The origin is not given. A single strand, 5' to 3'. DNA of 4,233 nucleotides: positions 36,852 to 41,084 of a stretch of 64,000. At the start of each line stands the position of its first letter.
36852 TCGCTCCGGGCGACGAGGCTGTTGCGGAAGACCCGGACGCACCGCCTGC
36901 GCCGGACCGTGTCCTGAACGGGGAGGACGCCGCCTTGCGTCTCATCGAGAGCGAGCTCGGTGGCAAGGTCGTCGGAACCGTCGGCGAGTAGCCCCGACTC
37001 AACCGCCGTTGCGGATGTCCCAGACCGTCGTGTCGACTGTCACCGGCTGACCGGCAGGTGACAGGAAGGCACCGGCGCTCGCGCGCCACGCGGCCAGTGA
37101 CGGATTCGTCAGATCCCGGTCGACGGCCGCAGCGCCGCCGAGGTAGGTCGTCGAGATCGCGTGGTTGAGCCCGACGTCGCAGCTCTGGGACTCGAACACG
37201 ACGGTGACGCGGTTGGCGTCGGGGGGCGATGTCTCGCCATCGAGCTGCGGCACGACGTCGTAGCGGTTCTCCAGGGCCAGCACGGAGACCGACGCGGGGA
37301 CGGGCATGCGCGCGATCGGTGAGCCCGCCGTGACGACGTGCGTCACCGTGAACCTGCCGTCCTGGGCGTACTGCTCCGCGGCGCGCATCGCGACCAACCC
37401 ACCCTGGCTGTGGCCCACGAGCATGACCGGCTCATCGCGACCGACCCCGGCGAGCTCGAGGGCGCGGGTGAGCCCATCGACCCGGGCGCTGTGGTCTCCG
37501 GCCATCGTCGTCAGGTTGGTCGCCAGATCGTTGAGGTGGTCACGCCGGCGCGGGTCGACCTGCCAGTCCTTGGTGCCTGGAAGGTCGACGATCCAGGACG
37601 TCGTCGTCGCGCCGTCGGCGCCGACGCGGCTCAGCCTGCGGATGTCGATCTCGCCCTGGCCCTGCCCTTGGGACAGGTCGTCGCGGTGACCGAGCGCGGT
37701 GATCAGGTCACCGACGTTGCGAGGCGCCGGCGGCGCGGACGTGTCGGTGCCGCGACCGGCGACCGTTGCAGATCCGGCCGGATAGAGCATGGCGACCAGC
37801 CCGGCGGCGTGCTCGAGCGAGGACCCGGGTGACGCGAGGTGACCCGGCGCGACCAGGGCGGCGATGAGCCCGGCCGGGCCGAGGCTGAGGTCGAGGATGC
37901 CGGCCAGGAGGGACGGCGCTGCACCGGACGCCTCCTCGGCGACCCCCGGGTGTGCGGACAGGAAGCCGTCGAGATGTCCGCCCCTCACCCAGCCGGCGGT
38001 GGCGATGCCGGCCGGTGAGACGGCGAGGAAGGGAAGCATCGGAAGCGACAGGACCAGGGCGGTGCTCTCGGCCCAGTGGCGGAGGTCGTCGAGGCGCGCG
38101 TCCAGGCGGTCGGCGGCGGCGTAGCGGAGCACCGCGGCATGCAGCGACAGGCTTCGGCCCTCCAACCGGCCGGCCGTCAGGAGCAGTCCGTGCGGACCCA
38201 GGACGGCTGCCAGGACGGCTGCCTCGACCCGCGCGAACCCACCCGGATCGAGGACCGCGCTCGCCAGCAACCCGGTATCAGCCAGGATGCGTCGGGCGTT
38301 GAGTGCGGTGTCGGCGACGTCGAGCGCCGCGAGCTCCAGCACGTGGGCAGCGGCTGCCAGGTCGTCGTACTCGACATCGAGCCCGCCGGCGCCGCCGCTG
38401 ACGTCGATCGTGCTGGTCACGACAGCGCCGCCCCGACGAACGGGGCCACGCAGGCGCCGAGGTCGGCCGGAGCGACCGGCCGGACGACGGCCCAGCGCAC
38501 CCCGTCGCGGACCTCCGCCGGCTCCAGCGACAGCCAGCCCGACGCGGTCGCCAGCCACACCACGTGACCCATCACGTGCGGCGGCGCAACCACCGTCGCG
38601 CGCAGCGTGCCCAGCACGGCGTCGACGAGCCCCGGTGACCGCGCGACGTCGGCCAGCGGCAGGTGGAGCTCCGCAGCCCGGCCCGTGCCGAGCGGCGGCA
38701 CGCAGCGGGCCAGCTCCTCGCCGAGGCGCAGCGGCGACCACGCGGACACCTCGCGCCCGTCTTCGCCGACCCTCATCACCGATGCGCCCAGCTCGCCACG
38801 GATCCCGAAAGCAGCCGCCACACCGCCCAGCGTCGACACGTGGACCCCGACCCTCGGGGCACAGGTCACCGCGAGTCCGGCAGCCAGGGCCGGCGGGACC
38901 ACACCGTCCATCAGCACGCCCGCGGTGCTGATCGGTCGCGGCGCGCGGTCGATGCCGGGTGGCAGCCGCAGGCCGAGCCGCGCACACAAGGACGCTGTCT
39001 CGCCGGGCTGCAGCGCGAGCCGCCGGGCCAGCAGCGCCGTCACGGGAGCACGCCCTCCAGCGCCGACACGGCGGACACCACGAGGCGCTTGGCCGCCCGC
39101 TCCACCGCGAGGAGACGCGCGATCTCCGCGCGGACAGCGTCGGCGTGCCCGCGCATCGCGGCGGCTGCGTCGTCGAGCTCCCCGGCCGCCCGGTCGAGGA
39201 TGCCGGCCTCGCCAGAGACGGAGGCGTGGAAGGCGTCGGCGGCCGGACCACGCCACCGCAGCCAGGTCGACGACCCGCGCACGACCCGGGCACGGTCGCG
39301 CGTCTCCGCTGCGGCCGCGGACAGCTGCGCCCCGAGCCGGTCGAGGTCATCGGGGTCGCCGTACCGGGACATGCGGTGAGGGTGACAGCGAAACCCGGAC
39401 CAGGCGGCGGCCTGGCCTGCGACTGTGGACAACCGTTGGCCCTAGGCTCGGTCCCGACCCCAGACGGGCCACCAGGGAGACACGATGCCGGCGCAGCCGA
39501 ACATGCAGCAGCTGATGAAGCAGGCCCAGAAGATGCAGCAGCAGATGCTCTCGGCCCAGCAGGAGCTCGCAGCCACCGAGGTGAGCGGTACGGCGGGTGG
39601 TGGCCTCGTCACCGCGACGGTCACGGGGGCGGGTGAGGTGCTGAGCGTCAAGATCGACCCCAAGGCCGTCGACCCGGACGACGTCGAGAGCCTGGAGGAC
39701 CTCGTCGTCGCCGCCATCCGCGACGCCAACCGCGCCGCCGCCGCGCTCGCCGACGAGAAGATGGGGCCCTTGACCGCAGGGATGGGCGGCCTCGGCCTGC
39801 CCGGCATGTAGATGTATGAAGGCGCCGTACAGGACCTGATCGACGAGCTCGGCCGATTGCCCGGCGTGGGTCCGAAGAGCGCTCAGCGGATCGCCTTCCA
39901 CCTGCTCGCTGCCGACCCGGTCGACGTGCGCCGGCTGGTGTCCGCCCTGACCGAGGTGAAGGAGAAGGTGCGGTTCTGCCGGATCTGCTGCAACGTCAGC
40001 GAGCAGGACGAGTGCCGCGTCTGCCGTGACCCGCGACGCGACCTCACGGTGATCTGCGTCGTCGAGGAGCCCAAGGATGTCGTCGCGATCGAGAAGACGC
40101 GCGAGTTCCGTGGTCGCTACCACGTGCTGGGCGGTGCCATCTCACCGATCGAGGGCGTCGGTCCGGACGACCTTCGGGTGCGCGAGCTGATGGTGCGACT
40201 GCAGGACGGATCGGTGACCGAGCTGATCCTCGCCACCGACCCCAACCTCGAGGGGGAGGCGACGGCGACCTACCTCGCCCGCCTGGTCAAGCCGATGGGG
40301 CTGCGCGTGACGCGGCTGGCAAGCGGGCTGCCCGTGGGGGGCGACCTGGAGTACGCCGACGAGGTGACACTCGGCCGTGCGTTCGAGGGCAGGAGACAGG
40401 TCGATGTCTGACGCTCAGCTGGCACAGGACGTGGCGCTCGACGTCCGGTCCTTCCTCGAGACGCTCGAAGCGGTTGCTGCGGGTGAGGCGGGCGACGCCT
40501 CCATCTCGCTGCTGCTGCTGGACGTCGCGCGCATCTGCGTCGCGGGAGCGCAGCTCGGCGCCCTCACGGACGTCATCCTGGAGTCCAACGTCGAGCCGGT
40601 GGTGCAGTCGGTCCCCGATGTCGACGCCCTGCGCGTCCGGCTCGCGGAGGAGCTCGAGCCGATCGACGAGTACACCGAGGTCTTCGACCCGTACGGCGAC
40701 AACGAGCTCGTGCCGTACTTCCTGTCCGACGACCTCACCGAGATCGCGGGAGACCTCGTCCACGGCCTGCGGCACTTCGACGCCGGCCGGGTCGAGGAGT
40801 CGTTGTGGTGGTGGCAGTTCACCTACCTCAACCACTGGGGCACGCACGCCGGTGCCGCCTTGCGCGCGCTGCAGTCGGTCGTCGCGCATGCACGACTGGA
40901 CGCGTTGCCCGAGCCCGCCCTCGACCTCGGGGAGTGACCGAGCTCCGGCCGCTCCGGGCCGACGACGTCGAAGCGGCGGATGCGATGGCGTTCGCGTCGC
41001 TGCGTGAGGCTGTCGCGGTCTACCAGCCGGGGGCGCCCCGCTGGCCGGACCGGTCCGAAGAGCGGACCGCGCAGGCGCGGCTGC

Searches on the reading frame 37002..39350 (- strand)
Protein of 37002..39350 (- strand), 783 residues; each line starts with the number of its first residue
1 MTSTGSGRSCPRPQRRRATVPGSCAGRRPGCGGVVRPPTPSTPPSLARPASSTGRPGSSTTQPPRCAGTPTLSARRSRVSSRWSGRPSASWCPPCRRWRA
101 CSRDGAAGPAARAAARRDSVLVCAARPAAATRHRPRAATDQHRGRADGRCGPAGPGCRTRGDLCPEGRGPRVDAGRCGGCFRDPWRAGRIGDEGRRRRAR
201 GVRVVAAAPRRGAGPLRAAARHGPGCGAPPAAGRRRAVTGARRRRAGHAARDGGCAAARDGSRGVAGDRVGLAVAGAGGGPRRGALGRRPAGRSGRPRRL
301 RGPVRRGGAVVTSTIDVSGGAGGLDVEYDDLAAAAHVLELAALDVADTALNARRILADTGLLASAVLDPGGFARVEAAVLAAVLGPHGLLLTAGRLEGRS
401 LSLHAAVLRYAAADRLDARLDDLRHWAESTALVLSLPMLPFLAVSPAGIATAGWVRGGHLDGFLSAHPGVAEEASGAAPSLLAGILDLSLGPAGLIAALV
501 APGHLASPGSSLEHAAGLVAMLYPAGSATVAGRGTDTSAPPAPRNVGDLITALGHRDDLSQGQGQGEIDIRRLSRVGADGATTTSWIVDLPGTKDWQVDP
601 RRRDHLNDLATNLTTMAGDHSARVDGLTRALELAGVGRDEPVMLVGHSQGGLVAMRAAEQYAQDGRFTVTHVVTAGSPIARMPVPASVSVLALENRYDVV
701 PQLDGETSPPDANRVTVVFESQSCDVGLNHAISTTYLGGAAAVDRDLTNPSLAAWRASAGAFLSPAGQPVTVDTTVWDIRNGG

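Call 57: search_protein_families(library=pfam, proteins=[window:37002-39350:-], max_evalue=0.0001)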
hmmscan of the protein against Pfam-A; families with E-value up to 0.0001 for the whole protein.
window:37002-39350:- (783 aa): 1 family
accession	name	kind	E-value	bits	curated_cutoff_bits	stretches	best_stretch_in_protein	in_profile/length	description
PF07819.20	PGAP1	-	1.7e-05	25.2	24.3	1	640-703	91-153/233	PGAP1-like alpha/beta domain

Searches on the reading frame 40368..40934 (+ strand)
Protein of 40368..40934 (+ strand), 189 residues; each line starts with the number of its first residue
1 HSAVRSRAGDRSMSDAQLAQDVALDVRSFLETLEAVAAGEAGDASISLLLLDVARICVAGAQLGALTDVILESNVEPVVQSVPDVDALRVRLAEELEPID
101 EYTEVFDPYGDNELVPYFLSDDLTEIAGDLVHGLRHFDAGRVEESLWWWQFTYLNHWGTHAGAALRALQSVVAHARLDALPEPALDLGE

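Call 57: search_protein_families(library=pfam, proteins=[window:40368-40934:+], max_evalue=0.0001)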
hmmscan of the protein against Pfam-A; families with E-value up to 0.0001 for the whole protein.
window:40368-40934:+ (189 aa): 1 family
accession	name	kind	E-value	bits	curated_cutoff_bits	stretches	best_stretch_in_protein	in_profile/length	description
PF16702.10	DUF5063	-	2.1e-39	136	27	1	17-174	5-167/167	Domain of unknown function (DUF5063)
